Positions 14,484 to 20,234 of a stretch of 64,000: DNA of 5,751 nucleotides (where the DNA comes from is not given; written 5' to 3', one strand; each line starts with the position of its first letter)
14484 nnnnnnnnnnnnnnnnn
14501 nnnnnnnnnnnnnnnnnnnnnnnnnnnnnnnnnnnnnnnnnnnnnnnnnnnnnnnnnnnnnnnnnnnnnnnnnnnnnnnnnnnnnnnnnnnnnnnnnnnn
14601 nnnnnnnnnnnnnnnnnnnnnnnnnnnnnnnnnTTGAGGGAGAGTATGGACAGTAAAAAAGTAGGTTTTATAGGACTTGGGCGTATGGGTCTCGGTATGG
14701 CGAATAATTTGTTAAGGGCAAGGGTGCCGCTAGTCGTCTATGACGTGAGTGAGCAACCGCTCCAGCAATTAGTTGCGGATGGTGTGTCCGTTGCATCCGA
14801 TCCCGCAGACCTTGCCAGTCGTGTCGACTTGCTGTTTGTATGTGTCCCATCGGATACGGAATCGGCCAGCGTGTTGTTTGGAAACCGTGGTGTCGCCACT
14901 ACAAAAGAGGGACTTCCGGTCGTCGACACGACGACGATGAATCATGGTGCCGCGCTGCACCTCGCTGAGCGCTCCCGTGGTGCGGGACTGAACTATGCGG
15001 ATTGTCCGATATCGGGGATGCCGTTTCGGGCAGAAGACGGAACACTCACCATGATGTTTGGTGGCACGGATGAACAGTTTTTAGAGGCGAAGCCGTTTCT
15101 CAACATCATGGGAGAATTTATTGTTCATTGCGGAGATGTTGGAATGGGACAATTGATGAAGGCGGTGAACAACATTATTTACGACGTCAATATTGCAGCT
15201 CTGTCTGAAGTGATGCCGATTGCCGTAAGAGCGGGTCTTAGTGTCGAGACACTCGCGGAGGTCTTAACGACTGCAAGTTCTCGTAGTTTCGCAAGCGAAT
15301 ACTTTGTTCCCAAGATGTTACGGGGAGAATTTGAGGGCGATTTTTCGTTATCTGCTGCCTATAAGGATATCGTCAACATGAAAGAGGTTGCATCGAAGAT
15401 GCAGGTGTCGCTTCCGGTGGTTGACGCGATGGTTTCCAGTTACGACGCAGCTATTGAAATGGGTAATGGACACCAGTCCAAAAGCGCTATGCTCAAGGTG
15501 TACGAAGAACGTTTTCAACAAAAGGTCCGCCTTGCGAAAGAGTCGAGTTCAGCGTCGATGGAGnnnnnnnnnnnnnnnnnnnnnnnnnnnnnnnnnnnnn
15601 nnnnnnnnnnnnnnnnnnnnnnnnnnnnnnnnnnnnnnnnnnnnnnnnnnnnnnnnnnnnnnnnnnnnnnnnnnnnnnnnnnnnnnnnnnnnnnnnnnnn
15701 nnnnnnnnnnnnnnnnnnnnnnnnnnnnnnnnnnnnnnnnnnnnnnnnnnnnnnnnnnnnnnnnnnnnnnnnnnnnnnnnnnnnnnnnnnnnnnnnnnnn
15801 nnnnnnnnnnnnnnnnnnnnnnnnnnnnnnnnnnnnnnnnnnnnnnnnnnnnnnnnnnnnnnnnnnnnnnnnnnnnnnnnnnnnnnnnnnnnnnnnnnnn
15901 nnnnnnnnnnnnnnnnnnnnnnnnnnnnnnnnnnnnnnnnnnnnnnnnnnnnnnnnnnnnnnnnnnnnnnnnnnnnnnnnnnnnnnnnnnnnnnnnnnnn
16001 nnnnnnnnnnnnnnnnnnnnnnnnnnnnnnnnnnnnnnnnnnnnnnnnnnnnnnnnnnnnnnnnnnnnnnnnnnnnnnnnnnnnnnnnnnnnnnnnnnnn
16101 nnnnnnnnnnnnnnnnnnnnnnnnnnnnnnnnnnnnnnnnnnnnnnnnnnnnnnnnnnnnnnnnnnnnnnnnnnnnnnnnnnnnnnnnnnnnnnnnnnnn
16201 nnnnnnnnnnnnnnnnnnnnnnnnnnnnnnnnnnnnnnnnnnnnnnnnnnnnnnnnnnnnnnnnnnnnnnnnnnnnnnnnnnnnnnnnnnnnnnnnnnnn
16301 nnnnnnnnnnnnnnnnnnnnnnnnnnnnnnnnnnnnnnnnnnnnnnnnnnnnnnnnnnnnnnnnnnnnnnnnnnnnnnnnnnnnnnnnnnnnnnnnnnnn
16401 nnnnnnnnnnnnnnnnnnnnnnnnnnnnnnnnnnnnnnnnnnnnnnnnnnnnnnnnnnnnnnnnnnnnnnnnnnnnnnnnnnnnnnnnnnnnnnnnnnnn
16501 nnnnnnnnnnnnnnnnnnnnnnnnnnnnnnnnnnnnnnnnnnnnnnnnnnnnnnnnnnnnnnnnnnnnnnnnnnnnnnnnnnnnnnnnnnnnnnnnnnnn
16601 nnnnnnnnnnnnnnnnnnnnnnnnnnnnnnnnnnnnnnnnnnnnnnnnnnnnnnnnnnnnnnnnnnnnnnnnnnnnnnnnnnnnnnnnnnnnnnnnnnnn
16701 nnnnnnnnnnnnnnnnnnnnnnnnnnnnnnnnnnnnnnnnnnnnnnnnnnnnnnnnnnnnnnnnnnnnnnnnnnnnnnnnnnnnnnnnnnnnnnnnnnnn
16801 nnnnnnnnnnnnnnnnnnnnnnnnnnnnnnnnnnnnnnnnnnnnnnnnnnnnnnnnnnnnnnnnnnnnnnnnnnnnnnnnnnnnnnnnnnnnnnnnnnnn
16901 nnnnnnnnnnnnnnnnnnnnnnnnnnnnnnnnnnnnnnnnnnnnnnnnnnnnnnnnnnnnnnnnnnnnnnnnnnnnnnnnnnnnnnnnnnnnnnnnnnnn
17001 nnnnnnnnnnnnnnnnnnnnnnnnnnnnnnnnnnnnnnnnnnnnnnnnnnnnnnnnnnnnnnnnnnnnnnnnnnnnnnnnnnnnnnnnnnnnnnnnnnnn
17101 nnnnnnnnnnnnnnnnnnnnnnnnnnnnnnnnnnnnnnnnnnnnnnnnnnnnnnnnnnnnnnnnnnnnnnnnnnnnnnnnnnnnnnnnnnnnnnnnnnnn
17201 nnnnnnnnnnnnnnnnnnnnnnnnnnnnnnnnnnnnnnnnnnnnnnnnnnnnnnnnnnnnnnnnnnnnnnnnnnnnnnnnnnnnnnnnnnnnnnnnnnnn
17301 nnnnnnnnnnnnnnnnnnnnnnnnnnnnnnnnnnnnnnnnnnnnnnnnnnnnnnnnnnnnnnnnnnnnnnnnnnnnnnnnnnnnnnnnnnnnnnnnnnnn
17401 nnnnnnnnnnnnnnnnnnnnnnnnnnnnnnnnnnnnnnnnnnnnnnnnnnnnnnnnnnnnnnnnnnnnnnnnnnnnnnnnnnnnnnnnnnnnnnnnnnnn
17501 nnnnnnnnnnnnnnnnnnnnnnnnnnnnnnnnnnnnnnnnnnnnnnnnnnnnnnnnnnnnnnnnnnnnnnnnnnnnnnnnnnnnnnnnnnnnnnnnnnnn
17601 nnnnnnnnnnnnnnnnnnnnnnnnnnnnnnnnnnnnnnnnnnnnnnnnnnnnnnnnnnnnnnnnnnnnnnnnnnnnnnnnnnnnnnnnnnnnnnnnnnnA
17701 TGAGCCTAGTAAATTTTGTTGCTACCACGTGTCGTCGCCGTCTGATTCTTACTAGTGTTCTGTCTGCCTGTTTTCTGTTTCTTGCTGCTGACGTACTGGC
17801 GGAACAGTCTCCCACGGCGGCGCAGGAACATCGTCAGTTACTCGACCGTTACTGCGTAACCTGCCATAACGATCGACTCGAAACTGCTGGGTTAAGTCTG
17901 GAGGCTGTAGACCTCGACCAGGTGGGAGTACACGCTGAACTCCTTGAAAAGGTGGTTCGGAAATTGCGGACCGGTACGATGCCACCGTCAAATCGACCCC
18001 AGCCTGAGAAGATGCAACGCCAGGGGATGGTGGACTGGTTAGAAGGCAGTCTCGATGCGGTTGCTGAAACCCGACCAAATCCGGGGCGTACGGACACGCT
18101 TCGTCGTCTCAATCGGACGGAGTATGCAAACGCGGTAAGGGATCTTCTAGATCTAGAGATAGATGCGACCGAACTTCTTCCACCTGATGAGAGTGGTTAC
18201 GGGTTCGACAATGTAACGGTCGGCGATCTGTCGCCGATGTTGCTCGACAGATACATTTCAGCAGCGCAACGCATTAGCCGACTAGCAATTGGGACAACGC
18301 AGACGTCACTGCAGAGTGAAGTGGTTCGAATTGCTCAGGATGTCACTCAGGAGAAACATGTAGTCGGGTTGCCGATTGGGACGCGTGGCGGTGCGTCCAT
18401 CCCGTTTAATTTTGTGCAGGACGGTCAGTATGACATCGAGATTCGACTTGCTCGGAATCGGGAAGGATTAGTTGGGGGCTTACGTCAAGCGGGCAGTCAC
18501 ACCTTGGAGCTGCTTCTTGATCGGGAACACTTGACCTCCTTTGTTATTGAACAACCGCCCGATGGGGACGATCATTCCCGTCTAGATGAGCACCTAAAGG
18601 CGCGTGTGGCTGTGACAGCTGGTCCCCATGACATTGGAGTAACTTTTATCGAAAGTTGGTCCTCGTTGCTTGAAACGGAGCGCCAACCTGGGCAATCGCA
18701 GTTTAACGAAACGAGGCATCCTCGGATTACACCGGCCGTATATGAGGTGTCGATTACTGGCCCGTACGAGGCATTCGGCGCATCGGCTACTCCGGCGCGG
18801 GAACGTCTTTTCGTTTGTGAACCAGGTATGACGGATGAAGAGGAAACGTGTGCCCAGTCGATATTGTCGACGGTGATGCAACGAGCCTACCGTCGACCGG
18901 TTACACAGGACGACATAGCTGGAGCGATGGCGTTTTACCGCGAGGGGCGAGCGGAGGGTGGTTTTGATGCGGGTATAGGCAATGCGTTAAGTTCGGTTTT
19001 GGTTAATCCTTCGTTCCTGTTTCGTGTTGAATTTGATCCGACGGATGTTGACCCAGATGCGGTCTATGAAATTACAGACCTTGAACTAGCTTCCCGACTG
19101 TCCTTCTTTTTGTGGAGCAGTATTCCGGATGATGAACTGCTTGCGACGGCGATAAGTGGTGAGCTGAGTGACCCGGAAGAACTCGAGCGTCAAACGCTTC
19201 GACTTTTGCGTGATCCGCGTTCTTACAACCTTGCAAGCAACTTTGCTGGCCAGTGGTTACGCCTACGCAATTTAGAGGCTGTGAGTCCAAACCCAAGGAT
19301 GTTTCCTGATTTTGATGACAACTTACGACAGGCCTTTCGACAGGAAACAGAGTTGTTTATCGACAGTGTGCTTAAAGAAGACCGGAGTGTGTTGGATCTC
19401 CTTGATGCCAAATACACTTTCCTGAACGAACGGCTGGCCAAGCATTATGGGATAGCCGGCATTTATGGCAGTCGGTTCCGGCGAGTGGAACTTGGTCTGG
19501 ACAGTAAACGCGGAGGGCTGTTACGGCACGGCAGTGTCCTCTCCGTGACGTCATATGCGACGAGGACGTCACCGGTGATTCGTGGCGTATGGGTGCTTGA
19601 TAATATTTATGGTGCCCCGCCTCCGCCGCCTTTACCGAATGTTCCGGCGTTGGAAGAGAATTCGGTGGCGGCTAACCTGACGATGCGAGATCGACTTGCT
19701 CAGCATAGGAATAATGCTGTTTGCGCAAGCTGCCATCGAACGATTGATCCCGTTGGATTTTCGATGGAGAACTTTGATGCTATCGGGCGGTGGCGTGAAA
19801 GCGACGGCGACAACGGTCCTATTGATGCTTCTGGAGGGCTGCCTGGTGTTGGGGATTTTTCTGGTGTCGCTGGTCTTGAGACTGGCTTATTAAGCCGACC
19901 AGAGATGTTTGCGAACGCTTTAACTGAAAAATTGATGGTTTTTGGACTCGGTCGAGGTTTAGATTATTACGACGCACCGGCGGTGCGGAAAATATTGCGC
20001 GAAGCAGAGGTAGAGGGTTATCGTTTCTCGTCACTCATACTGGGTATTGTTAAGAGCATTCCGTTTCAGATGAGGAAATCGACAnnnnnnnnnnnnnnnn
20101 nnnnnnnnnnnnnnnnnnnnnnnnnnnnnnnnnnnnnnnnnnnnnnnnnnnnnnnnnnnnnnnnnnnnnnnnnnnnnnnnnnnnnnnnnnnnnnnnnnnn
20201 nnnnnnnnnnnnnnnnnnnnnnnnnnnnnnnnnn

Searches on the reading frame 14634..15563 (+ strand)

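Call 29: search_protein_families(library=pfam, proteins=[window:14634-15563:+], max_evalue=0.001)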
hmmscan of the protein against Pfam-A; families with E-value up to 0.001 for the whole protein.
window:14634-15563:+ (310 aa): 5 families
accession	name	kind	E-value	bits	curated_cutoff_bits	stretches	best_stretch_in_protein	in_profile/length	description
PF03446.21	NAD_binding_2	-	2.8e-37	128.7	21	1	9-167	1-161/161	NAD binding domain of 6-phosphogluconate dehydrogenase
PF14833.11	NAD_binding_11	-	5.2e-25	88.5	30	1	170-290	1-122/122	NAD-binding of NADP-dependent 3-hydroxyisobutyrate dehydrogenase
PF02826.25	2-Hacid_dh_C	-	4.1e-07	30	25.1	1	4-94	33-121/178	D-isomer specific 2-hydroxyacid dehydrogenase, NAD binding domain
PF03807.23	F420_oxidored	-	8.8e-06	26.7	21.6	1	9-73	1-69/94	NADP oxidoreductase coenzyme F420-dependent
PF01408.29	GFO_IDH_MocA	-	0.00084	20.5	24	0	9-77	2-76/120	Oxidoreductase family, NAD-binding Rossmann fold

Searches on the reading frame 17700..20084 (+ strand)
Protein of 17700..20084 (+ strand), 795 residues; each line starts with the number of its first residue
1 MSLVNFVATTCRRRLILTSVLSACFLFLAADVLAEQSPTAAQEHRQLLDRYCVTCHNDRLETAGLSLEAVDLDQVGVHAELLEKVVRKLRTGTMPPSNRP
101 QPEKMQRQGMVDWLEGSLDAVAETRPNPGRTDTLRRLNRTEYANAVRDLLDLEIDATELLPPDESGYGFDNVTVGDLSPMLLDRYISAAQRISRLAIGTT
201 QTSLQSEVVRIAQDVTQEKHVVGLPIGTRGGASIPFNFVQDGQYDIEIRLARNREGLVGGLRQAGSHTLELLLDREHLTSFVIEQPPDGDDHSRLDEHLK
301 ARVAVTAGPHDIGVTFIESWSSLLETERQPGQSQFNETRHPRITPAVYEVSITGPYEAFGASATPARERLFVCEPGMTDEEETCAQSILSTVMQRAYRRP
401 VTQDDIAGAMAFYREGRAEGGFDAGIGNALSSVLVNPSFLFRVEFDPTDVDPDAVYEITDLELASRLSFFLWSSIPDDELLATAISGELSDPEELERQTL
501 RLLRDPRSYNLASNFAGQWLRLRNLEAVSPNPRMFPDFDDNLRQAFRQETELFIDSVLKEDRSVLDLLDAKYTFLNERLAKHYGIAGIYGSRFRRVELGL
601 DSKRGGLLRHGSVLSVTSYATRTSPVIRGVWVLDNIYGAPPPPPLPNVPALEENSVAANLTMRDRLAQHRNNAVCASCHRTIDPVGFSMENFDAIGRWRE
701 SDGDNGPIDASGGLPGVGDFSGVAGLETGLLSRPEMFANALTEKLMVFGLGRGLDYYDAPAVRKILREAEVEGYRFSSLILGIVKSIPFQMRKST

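Call 29: search_protein_families(library=pfam, proteins=[window:17700-20084:+], max_evalue=0.001)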
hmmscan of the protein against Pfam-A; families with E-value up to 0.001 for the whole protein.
window:17700-20084:+ (795 aa): 6 families
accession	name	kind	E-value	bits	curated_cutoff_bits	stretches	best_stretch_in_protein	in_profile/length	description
PF07631.16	PSD4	-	4e-48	163.6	23.3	1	458-585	1-128/128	Protein of unknown function (DUF1592)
PF07627.16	PSCyt3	-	3.2e-37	127.2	27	1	604-702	1-98/98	Protein of unknown function (DUF1588)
PF07626.16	PSD3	-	5.5e-21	75.3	23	1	135-197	1-64/65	Protein of unknown function (DUF1587)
PF07624.16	PSD2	-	5.9e-20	71.2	25.8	1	719-789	4-74/74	Protein of unknown function (DUF1585)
PF07637.16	PSD5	-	5.2e-19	68.8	34.2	1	384-444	1-62/62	Protein of unknown function (DUF1595)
PF13442.11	Cytochrome_CBB3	-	1.5e-06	28.9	27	1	41-114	3-68/68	Cytochrome C oxidase, cbb3-type, subunit III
